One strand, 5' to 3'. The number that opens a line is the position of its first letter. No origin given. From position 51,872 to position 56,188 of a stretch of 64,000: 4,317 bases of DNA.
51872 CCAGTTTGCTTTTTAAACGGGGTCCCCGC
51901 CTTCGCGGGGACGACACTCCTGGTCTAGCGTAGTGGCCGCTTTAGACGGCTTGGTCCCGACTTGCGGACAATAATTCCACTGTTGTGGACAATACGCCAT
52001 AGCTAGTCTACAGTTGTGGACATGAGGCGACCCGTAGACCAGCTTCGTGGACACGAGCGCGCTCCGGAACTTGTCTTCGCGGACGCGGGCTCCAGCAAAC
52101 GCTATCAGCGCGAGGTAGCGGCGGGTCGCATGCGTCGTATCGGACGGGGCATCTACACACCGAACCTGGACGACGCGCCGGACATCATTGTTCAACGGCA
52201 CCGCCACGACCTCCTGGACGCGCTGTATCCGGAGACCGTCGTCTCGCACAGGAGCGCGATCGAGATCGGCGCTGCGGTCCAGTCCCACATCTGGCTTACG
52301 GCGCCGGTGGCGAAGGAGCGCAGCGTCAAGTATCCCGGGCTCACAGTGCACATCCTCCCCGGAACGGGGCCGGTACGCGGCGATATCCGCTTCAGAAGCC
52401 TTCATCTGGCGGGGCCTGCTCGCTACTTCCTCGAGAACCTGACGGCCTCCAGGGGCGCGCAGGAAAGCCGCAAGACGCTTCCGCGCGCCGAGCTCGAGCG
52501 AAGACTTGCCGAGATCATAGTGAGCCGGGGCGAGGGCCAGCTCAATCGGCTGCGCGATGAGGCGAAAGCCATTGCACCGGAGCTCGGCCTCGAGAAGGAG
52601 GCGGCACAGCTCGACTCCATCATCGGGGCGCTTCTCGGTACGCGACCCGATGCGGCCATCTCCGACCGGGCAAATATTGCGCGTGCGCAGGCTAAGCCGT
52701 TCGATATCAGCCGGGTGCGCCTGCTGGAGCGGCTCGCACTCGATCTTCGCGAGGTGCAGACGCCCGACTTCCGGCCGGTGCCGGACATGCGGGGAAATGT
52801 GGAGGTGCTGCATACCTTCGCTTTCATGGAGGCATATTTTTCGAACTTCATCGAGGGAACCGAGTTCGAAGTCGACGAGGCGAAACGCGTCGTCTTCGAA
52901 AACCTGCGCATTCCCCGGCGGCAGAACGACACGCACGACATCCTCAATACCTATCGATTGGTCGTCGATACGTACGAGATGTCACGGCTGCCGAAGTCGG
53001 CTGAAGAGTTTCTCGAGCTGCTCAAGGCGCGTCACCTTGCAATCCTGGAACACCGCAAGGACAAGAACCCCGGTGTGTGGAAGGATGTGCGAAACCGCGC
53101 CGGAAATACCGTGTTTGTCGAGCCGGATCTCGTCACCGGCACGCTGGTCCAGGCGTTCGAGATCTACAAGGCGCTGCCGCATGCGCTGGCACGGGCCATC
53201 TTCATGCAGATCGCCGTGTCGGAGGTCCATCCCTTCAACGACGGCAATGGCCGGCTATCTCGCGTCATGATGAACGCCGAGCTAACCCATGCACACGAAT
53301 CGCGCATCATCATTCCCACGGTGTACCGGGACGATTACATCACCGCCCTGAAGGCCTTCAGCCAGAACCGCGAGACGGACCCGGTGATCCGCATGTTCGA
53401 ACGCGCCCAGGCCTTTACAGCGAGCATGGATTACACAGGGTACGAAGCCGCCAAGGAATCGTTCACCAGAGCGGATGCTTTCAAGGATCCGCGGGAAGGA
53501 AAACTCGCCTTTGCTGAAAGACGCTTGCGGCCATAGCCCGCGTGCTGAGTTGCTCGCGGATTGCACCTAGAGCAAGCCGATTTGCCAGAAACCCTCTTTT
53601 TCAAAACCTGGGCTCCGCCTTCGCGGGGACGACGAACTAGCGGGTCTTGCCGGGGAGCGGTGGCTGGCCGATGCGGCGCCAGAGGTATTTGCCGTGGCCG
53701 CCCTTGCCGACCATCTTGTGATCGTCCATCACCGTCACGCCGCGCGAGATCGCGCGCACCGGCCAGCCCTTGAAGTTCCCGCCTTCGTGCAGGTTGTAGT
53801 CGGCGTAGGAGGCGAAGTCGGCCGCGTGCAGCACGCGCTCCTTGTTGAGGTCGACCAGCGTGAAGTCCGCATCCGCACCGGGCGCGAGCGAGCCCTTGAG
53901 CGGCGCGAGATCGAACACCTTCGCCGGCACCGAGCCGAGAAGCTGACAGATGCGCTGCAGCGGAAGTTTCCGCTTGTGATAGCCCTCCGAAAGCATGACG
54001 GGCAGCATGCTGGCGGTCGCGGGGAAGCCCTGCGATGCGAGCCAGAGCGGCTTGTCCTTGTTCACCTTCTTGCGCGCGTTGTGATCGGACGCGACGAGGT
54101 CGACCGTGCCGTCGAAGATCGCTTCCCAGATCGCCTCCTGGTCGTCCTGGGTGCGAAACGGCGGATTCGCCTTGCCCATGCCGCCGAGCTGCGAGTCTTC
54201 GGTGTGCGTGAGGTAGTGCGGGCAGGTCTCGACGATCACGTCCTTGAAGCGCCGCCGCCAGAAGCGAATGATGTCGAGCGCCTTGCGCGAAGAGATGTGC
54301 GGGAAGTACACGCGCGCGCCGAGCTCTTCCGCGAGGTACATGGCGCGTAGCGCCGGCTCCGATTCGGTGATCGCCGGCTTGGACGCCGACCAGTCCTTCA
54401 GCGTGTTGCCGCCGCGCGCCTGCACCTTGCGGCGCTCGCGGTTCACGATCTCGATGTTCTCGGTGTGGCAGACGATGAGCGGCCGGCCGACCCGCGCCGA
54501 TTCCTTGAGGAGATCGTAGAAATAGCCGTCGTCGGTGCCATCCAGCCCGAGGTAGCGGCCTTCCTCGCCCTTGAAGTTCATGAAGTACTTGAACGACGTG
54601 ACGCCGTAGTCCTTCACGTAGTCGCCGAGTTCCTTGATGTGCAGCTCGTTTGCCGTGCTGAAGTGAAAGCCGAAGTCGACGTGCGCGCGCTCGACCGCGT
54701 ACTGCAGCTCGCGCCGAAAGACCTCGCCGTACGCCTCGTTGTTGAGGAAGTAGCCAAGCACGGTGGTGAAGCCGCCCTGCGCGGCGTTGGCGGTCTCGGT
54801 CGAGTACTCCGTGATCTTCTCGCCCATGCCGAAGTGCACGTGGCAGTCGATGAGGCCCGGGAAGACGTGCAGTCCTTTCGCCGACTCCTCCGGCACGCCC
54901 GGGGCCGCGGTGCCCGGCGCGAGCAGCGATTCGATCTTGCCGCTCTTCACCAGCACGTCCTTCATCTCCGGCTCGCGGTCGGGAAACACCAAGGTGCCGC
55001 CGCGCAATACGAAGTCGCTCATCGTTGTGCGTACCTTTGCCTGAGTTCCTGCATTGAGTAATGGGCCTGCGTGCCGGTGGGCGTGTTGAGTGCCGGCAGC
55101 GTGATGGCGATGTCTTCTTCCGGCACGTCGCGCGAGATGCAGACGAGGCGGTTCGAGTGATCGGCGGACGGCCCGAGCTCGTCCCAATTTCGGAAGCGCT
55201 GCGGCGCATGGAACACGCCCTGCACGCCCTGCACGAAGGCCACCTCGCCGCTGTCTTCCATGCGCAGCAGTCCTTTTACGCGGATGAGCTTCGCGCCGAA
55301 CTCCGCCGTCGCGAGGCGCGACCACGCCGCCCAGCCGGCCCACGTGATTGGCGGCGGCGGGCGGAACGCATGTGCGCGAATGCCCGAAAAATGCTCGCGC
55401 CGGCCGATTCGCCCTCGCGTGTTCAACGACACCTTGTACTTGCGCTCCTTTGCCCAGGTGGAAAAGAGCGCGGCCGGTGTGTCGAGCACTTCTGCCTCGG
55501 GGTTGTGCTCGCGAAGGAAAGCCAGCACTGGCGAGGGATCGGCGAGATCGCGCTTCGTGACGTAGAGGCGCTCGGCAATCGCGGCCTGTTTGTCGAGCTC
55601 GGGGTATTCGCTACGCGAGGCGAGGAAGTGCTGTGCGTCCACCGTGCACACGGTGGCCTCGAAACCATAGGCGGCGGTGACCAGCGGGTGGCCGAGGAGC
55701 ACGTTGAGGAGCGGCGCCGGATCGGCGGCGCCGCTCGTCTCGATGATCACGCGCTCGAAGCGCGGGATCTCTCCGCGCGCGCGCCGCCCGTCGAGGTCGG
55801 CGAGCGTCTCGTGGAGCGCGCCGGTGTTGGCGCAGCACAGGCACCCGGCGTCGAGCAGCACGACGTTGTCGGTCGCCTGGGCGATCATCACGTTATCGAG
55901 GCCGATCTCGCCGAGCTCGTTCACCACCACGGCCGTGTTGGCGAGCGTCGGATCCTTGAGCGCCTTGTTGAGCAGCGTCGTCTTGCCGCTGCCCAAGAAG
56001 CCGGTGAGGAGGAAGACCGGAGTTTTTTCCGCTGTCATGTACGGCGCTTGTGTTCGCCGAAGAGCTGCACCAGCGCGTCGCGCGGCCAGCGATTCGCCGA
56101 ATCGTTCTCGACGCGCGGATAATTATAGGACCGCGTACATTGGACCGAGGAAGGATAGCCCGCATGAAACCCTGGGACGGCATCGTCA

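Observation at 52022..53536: One-polypeptide AbiEi-like antitoxin domain fused to a class-II Fic AMPylase: candidate self-contained toxin-antitoxin / abortive-infection-type module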

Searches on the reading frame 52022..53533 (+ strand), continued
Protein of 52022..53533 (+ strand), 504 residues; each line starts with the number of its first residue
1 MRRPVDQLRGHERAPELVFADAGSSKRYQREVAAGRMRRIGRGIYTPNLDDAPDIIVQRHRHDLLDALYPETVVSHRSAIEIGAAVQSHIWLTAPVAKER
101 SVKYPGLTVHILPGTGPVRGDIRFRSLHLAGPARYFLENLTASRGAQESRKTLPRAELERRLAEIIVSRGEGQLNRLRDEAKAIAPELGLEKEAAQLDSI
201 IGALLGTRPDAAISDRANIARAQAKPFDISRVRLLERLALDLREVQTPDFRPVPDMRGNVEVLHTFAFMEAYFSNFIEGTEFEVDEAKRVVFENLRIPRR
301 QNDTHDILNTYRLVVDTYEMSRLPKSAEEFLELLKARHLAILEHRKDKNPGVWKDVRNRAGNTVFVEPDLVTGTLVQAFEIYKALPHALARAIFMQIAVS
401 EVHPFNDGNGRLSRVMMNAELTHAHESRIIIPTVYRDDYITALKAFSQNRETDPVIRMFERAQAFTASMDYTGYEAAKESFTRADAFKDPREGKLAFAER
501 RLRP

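Call 56: search_dna_similar(query=window:52022-53533:+, collection=plasmids, mode=protein, max_evalue=1e-20, max_rows=25)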
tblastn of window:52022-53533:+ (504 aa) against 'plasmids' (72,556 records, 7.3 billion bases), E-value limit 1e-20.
Records with a match: 21; places in all: 21; records where one place covers at least 80% of the query: 19.
Best place of each record, by identity: <60% 21.
By first word of the organism name: Variovorax 5; Novosphingobium 3; Hymenobacter 3; Rhizobium 3; Acetobacter 2; Sphingorhabdus 1; Neorhizobium 1; Phocaeicola 1; Bacteroides 1; Alteromonas 1.
By predicted mobility (MOB-suite, as given by PLSDB): non-mobilizable 14; mobilizable 4; conjugative 3.
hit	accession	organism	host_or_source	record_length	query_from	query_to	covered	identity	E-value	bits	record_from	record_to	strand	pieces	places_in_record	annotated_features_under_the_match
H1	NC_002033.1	Novosphingobium aromaticivorans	-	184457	15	495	95%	44.7%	3e-110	367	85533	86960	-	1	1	Fic family protein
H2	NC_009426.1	Novosphingobium aromaticivorans DSM 12444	-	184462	15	495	95%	44.7%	3e-110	367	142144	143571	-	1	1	Fic family protein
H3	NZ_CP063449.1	Novosphingobium sp. ES2-1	mixed culture,activated sludge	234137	15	495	95%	44.7%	3e-110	367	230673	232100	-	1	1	Fic family protein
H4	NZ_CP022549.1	Sphingorhabdus sp. YGSMI21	cell culture,West sea sediment in South ...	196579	15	499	96%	42.7%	4e-105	352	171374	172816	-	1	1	Fic family protein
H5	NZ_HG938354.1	Neorhizobium galegae bv. orientalis str. HAMBI 540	Galega orientalis root nodule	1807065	15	493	95%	40.5%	2e-90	309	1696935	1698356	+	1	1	record has no annotation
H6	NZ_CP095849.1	Hymenobacter sublimis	single cell,air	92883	45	489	88%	42.8%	2e-93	318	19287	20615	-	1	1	Fic family protein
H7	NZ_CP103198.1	Phocaeicola vulgatus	Homo sapiens,cell culture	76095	16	489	94%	40.0%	1e-101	342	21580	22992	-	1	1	Fic family protein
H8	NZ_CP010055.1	Hymenobacter sp. DG25B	single cell,soil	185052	45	489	87%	43.2%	9e-82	331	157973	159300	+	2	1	Fic family protein | hypothetical protein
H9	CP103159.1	Bacteroides fragilis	Homo sapiens,cell culture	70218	16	489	94%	39.8%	1e-100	338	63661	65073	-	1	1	Fic family protein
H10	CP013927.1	Alteromonas stellipolaris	-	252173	25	497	94%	39.0%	3e-87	300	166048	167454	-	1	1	cell filamentation protein Fic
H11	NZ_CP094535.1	Hymenobacter monticola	Single cell,a pond on the Huanglong ...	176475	45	489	88%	40.8%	1e-93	318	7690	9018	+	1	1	Fic family protein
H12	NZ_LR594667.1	Variovorax sp. SRS16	linuron-contaminated soil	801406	54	491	87%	39.9%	1e-83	290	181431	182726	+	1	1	Fic family protein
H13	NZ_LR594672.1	Variovorax sp. PBL-E5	linuron-contaminated soil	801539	54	491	87%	39.9%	1e-83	290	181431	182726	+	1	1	Fic family protein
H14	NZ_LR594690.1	Variovorax sp. WDL1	linuron-contaminated soil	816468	54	491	87%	39.9%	1e-83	290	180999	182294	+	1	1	Fic family protein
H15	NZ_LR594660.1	Variovorax sp. PBL-H6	linuron-contaminated soil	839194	54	491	87%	39.9%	1e-83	290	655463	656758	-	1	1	Fic family protein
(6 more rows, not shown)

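Call 57: get_annotated_region(hit=H7, flank=6000)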
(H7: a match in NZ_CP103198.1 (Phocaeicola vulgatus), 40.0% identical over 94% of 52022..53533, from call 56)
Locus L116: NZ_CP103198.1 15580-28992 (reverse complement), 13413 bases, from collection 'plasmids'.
description: Phocaeicola vulgatus strain BFG-201 plasmid unnamed1, complete sequence
organism: Phocaeicola vulgatus (NCBI taxid 821)
taxonomy: Bacteria; Bacteroidota; Bacteroidia; Bacteroidales; Bacteroidaceae; Phocaeicola; Phocaeicola vulgatus
host: -; source: Homo sapiens,cell culture; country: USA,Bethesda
typing (MOB-suite, as given by PLSDB): non-mobilizable
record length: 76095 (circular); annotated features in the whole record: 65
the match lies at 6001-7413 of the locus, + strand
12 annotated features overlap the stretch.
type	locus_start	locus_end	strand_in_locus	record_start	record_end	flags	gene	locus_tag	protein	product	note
CDS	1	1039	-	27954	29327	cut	-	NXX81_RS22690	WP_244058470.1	hypothetical protein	-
CDS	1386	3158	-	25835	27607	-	-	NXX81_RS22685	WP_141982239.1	alpha-L-fucosidase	GO:0005975 - carbohydrate metabolic process [Evidence IEA]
CDS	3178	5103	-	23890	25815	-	-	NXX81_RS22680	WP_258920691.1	glycoside hydrolase family 2 TIM barrel-domain containing protein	GO:0005975 - carbohydrate metabolic process [Evidence IEA]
CDS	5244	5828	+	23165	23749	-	-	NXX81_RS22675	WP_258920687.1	recombinase family protein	GO:0006310 - DNA recombination [Evidence IEA]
CDS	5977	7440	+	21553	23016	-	-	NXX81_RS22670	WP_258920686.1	Fic family protein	-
CDS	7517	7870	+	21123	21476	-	-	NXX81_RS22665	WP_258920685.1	hypothetical protein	-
CDS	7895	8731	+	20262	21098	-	rhuM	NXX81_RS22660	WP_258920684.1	RhuM family protein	-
CDS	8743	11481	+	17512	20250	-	-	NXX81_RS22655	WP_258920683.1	3'-5' exonuclease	-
CDS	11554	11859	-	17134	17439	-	-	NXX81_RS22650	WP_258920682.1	helix-turn-helix transcriptional regulator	-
CDS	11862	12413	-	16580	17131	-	-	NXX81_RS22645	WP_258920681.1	hypothetical protein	-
CDS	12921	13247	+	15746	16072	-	-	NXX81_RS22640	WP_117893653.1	molybdenum ABC transporter ATP-binding protein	-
CDS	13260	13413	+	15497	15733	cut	-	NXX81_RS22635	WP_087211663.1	hypothetical protein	-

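Call 58: get_annotated_region(hit=H1, flank=6000)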
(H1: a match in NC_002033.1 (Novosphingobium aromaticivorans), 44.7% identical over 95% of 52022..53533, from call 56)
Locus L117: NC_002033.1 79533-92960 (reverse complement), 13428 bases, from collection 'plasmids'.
description: Novosphingobium aromaticivorans plasmid pNL1, complete sequence
organism: Novosphingobium aromaticivorans (NCBI taxid 48935)
taxonomy: Bacteria; Pseudomonadota; Alphaproteobacteria; Sphingomonadales; Sphingomonadaceae; Novosphingobium; Novosphingobium aromaticivorans
host: -; source: -; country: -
typing (MOB-suite, as given by PLSDB): conjugative; replicon rep_cluster_373; relaxase MOBF; mating-pair formation MPF_F
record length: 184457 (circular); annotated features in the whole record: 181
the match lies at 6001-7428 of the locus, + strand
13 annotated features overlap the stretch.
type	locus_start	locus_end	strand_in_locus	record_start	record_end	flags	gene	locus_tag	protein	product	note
CDS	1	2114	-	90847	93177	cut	-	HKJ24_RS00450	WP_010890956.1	type IV secretion system DNA-binding domain-containing protein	-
CDS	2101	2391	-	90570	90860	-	-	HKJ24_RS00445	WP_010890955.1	ribbon-helix-helix protein, CopG family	GO:0006355 - regulation of DNA-templated transcription [Evidence IEA]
CDS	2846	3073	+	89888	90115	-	-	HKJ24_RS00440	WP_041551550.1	hypothetical protein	-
CDS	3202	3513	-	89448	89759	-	-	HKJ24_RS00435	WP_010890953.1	hypothetical protein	-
CDS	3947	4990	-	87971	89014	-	-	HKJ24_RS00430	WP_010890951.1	DUF2493 domain-containing protein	-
CDS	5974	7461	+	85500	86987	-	-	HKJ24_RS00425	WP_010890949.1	Fic family protein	-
CDS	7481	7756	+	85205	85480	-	-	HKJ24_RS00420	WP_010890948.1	hypothetical protein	-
CDS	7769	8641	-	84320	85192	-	-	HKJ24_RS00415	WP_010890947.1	hypothetical protein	-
CDS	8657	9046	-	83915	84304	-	-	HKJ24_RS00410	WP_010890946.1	type II toxin-antitoxin system VapC family toxin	-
CDS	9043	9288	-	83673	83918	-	-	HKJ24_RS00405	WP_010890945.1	AbrB/MazE/SpoVT family DNA-binding domain-containing protein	-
CDS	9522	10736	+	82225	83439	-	-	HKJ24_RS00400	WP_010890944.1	tyrosine-type recombinase/integrase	GO:0015074 - DNA integration [Evidence IEA]; GO:0006310 - DNA recombination [Evidence IEA]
CDS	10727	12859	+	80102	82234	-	-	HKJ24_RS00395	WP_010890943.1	tyrosine-type recombinase/integrase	GO:0015074 - DNA integration [Evidence IEA]; GO:0006310 - DNA recombination [Evidence IEA]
CDS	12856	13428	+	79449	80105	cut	-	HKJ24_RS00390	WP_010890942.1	hypothetical protein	-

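Call 73: search_dna_similar(query=window:52022-53533:+, collection=phages, mode=protein, max_evalue=0.00001, max_rows=10)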
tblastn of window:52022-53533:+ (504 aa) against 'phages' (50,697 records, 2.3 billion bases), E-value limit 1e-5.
Records with a match: 1; places in all: 1; records where one place covers at least 80% of the query: 0.
Best place of each record, by identity: <60% 1.
By first word of the organism name: Bacteriophage 1.
By host as written in the record: - 1.
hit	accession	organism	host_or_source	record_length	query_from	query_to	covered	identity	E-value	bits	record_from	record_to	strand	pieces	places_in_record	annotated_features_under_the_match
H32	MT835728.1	Bacteriophage sp.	human fecal samples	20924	274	459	37%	28.3%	1e-6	58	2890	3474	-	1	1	record has no annotation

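Call 75: search_protein_families(library=pfam, proteins=[L013:2441-3652:+, L013:5684-7465:-, L014:2982-3779:+, L014:5531-6085:-, L015:2881-3375:+, L015:5583-5990:-, L016:2911-3618:-, L016:5642-6646:+, L019:1174-1641:-, L019:3373-3705:+], max_evalue=0.001)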
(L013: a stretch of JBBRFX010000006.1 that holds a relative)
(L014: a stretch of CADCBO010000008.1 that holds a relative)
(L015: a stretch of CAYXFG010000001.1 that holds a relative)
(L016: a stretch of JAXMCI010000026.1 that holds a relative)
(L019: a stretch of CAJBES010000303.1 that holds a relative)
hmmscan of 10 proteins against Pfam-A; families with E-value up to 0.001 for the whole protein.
L013:2441-3652:+ (403 aa): 0 families

L013:5684-7465:- (593 aa): 5 families
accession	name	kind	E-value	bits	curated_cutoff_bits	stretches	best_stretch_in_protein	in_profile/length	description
PF00580.27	UvrD-helicase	-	5.9e-13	49.5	23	1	4-239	3-259/271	UvrD/REP helicase N-terminal domain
PF13361.12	UvrD_C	-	9.2e-13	48.8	25.6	1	138-483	159-345/350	UvrD-like helicase C-terminal domain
PF01443.25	Viral_helicase1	-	2.7e-10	40.9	21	0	401-483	170-226/228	Viral superfamily 1 RNA helicase core domain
PF13538.12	UvrD_C_2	-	9.8e-08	32.2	27.4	0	461-481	29-49/52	UvrD-like helicase C-terminal domain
PF13245.12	AAA_19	-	5.6e-06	27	25.1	1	7-234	2-132/134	AAA domain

L014:2982-3779:+ (265 aa): 1 family
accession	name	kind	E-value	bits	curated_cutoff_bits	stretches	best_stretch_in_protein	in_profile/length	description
PF10502.14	Peptidase_S26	-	3.4e-25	89.4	22.9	1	21-262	6-163/168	Signal peptidase, peptidase S26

L014:5531-6085:- (184 aa): 0 families

L015:2881-3375:+ (164 aa): 0 families

L015:5583-5990:- (135 aa): 0 families

L016:2911-3618:- (235 aa): 0 families

L016:5642-6646:+ (334 aa): 0 families

L019:1174-1641:- (155 aa): 0 families

L019:3373-3705:+ (110 aa): 0 families

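Call 76: search_protein_families(library=pfam, proteins=[L020:2131-3732:-, L020:5644-6756:-, L021:3146-3577:+, L021:5361-5678:+, L021:5696-6874:-, L022:3066-3812:+, L022:5823-6446:+, L023:1018-3177:-, L023:5585-6283:-, L014:6103-7527:-], max_evalue=0.001)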
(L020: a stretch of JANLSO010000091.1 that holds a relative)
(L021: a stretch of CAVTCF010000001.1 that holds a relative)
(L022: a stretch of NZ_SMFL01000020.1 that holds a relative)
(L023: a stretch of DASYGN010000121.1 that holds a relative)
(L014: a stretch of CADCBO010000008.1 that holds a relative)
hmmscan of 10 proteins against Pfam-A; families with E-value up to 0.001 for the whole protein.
L020:2131-3732:- (533 aa): 1 family
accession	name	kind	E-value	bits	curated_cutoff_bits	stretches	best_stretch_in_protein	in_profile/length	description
PF14099.13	Polysacc_lyase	-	2.6e-33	116.1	29.9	1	339-527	20-209/210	Polysaccharide lyase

L020:5644-6756:- (370 aa): 1 family
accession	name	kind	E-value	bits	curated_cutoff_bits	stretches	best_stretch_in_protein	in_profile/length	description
PF00266.25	Aminotran_5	-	1.1e-09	38.1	21.5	1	141-327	142-333/371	Aminotransferase class-V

L021:3146-3577:+ (143 aa): 0 families

L021:5361-5678:+ (105 aa): 0 families

L021:5696-6874:- (392 aa): 2 families
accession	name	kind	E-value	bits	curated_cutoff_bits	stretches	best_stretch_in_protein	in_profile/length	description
PF09983.15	JetD_C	-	8.2e-57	191.9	22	1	209-387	1-179/179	Wadjet protein JetD, C-terminal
PF11795.13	DUF3322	-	4.5e-52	177.3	22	1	6-186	1-190/190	Uncharacterized protein conserved in bacteria N-term (DUF3322)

L022:3066-3812:+ (248 aa): 3 families
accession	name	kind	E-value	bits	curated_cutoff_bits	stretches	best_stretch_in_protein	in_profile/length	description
PF01695.23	IstB_IS21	-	3.5e-68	230.1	24.1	1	9-243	2-236/238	IstB-like ATP binding protein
PF20720.3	nSTAND3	-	0.00026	21.1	27.2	1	98-141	16-59/155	Novel STAND NTPase 3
PF05673.19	DUF815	-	0.0008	19.1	23.8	0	52-178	11-125/249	Protein of unknown function (DUF815)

L022:5823-6446:+ (207 aa): 2 families
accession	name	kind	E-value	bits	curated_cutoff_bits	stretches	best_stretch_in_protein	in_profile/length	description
PF03713.19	DUF305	-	4e-41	141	27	2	56-199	1-151/151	Domain of unknown function (DUF305)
PF13628.12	DUF4142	-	5.6e-07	30.3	27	1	37-93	66-124/138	Domain of unknown function (DUF4142)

L023:1018-3177:- (719 aa): 5 families
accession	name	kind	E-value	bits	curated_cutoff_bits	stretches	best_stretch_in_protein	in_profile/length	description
PF14742.11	GDE_N_bis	-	7.7e-46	156.7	22.1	1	14-204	1-193/194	N-terminal domain of (some) glycogen debranching enzymes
PF22422.2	MGH1-like_GH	-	1e-16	62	27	1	294-600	9-329/356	Mannosylglycerate hydrolase MGH1-like glycoside hydrolase domain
PF06202.20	GDE_C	-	6e-09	35.8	21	1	281-612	20-345/367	Amylo-alpha-1,6-glucosidase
PF01204.24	Trehalase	-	1.5e-06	27.8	21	1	437-604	299-467/512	Trehalase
PF17389.8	Bac_rhamnosid6H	-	1.7e-05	24.7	24.5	1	348-535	84-249/339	Bacterial alpha-L-rhamnosidase 6 hairpin glycosidase domain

L023:5585-6283:- (232 aa): 0 families

L014:6103-7527:- (474 aa): 4 families
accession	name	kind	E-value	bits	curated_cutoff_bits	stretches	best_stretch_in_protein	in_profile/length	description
PF02368.24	Big_2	-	6.3e-15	55.3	22.8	1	161-231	2-71/79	Bacterial Ig-like domain (group 2)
PF13004.13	BACON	-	5e-13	49.3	25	1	104-153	10-61/61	Putative binding domain, N-terminal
PF19190.6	BACON_2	-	2.1e-11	44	25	1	78-154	19-93/94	Viral BACON domain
PF22359.2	Big-like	-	8.7e-06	26.3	27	1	197-237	4-44/48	Bacterial Ig-like domain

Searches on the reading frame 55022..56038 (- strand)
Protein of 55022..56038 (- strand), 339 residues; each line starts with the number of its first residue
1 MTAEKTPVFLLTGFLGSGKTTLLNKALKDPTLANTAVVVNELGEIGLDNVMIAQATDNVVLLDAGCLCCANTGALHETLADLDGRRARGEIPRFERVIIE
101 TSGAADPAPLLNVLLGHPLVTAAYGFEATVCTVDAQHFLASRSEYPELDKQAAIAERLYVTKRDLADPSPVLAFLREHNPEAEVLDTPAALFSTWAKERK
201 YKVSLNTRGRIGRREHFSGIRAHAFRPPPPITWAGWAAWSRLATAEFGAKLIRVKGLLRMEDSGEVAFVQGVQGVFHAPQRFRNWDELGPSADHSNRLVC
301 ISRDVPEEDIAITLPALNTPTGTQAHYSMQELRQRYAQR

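Call 83: search_protein_families(library=pfam, proteins=[window:55022-56038:-], max_evalue=0.00001)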
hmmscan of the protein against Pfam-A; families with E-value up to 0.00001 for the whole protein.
window:55022-56038:- (339 aa): 2 families
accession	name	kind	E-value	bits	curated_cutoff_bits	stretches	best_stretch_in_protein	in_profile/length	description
PF02492.25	cobW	-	7.8e-37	127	20.7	1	7-171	1-161/180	CobW/HypB/UreG, nucleotide-binding domain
PF07683.19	CobW_C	-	7.9e-12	45.3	22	1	220-312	1-88/94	Cobalamin synthesis protein cobW C-terminal domain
